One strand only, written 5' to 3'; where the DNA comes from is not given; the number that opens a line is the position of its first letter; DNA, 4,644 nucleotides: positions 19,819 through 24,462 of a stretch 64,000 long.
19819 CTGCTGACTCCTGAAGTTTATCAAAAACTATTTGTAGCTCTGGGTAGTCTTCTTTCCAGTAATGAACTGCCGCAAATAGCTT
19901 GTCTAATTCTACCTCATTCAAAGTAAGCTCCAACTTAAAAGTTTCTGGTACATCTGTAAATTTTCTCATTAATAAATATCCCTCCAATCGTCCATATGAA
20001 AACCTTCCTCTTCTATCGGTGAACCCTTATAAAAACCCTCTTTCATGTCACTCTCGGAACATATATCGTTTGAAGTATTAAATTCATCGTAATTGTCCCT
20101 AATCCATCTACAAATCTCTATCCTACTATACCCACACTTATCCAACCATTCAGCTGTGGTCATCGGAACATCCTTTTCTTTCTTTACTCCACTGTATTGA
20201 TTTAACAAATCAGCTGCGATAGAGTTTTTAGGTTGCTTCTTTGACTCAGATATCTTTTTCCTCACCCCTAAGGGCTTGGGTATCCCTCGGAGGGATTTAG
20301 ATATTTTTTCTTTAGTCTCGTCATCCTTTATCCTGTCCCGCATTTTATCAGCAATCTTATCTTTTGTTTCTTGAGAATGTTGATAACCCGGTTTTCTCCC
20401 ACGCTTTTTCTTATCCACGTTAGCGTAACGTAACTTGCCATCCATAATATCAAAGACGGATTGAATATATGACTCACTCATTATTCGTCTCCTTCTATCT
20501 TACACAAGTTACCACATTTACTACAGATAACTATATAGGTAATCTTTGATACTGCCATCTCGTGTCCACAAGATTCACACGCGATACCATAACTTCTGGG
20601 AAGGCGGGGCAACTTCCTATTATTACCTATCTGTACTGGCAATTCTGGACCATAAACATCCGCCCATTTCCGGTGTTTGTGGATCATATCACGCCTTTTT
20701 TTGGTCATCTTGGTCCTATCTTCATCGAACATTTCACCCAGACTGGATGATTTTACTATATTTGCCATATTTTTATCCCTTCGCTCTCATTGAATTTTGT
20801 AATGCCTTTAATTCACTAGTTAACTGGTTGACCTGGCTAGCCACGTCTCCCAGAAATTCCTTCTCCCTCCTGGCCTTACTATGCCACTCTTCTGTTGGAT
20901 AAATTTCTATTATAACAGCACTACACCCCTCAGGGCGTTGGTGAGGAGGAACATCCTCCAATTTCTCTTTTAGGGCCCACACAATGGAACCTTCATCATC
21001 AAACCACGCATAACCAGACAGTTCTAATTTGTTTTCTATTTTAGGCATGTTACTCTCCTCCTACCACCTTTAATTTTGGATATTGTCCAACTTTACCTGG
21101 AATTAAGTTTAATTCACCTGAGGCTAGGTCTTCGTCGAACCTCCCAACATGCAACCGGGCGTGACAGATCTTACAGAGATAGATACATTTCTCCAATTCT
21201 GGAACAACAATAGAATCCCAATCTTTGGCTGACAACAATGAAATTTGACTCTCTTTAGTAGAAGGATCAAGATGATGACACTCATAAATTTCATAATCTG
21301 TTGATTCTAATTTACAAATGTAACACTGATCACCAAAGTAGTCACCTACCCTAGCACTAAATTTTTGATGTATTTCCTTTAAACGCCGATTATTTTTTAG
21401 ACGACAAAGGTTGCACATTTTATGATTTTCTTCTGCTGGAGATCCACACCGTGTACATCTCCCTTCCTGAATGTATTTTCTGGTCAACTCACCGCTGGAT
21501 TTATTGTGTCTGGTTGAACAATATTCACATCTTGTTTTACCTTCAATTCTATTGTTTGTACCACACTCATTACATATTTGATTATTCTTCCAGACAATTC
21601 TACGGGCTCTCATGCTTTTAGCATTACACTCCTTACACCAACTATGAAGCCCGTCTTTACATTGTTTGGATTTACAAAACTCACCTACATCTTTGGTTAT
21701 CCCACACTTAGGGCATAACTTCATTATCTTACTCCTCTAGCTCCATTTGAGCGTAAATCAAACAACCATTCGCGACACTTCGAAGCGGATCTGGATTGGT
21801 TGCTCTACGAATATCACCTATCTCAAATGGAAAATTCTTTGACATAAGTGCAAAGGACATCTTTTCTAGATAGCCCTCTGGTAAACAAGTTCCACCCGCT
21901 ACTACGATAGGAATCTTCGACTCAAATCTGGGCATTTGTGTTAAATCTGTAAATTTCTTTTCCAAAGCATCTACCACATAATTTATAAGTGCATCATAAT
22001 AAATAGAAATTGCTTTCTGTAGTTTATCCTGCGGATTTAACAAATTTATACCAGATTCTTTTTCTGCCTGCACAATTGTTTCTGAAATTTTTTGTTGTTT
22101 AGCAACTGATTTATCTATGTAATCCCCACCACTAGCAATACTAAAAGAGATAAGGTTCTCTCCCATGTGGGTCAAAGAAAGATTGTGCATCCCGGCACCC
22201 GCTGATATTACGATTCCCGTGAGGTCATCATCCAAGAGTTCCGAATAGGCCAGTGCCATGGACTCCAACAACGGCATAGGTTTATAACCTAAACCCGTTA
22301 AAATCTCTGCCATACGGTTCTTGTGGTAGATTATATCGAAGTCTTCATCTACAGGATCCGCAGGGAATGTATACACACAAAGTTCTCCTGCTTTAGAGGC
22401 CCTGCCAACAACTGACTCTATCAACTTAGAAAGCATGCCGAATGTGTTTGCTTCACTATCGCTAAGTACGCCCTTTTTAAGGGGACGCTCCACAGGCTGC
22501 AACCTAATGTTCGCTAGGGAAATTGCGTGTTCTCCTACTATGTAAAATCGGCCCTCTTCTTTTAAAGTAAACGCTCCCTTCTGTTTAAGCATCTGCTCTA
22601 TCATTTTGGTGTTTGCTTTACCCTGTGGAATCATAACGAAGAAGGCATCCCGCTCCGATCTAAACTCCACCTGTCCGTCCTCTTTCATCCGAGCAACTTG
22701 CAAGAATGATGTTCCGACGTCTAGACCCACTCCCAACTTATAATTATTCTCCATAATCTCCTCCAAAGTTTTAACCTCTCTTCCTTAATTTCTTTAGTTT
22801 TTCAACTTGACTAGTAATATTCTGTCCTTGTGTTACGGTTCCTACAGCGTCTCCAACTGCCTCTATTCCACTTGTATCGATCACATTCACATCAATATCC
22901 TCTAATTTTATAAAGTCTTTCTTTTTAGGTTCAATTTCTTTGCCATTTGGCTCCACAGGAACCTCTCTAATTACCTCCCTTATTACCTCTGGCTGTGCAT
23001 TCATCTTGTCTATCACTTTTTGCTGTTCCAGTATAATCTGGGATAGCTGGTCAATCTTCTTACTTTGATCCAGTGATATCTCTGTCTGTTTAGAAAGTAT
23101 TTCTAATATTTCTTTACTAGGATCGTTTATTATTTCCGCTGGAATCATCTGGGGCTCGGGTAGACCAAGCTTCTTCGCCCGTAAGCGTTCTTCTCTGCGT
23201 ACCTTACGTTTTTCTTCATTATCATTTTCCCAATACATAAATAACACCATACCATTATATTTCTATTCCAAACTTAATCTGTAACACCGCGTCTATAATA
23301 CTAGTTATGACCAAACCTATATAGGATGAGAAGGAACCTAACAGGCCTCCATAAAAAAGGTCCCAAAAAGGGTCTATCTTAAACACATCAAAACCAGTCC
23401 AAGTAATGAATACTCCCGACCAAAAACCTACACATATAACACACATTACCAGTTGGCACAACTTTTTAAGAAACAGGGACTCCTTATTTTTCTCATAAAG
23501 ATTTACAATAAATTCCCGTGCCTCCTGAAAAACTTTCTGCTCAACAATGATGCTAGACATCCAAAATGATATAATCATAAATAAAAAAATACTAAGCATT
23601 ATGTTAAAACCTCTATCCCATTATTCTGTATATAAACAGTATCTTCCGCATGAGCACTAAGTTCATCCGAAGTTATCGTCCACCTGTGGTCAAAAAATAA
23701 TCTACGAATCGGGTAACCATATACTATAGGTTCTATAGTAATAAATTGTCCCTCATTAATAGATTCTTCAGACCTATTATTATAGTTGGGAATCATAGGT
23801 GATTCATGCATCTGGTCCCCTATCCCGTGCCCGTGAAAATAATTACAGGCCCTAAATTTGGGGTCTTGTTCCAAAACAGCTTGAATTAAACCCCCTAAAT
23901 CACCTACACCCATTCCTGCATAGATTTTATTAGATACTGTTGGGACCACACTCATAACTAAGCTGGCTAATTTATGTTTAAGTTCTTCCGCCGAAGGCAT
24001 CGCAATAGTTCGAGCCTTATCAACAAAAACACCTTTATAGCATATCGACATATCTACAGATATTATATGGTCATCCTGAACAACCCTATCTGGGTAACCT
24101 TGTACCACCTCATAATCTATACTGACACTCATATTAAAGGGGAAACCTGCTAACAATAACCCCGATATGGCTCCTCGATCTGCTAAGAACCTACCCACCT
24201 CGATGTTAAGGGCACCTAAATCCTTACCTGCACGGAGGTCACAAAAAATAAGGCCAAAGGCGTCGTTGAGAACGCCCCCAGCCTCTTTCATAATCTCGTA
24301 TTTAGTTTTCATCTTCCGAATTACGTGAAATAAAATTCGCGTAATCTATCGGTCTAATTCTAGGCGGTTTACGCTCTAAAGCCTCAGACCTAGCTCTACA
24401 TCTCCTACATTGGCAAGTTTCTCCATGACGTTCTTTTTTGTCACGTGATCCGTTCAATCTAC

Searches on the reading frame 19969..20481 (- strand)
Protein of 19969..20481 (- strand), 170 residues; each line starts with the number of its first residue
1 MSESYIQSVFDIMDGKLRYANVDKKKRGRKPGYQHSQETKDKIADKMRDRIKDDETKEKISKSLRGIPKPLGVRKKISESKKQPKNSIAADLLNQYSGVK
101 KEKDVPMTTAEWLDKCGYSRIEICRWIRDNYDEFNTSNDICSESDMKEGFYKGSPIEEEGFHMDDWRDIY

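Call 11: search_protein_families(library=phrogs, proteins=[window:19969-20481:-], max_evalue=0.001)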
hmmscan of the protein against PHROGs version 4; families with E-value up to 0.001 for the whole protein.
window:19969-20481:- (170 aa): 2 families
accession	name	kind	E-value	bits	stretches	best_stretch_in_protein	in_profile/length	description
phrog_314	-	DNA, RNA and nucleotide metabolism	9.2e-07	29.2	1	26-134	281-380/574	homing endonuclease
phrog_655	-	DNA, RNA and nucleotide metabolism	0.00025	22.1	1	16-129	130-229/343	homing endonuclease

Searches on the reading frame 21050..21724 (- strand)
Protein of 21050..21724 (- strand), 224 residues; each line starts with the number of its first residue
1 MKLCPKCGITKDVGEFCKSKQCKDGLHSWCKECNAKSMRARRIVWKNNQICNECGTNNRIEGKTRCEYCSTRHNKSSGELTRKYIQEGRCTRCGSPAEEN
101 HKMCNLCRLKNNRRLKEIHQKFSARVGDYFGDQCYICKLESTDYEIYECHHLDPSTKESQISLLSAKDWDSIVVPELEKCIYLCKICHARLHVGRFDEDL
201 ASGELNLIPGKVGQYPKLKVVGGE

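Call 11: search_protein_families(library=phrogs, proteins=[window:21050-21724:-], max_evalue=0.001)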
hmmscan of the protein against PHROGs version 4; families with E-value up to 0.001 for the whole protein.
window:21050-21724:- (224 aa): 7 families
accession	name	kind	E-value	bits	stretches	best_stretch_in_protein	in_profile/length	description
phrog_2255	-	DNA, RNA and nucleotide metabolism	1.2e-20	74.9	2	101-199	78-176/211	HNH endonuclease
phrog_35854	-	DNA, RNA and nucleotide metabolism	2e-09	38.7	1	130-194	5-69/145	HNH endonuclease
phrog_1035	-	DNA, RNA and nucleotide metabolism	2.8e-06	28.4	1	1-106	63-127/271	endonuclease VII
phrog_3106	-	DNA, RNA and nucleotide metabolism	7.1e-06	26.9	1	62-197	112-226/252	HNH endonuclease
phrog_30726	-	unknown function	7.8e-06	26.8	1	95-192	18-111/159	-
phrog_6762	-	unknown function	0.00026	22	1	1-38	202-239/242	-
phrog_6611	-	unknown function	0.00044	21.4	1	2-37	142-177/180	-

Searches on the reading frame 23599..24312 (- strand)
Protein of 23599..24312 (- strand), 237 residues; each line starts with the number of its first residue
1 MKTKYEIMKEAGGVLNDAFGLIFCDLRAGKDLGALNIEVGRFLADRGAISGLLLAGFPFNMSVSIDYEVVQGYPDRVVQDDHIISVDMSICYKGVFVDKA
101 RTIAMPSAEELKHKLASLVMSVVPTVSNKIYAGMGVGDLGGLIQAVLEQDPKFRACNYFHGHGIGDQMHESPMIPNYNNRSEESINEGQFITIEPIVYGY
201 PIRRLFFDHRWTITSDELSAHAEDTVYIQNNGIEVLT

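Call 11: search_protein_families(library=phrogs, proteins=[window:23599-24312:-], max_evalue=0.001)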
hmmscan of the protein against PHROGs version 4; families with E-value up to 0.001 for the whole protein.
window:23599-24312:- (237 aa): 1 family
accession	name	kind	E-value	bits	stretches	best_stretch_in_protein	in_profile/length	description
phrog_24316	-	unknown function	3.3e-08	33.9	1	78-200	212-331/367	-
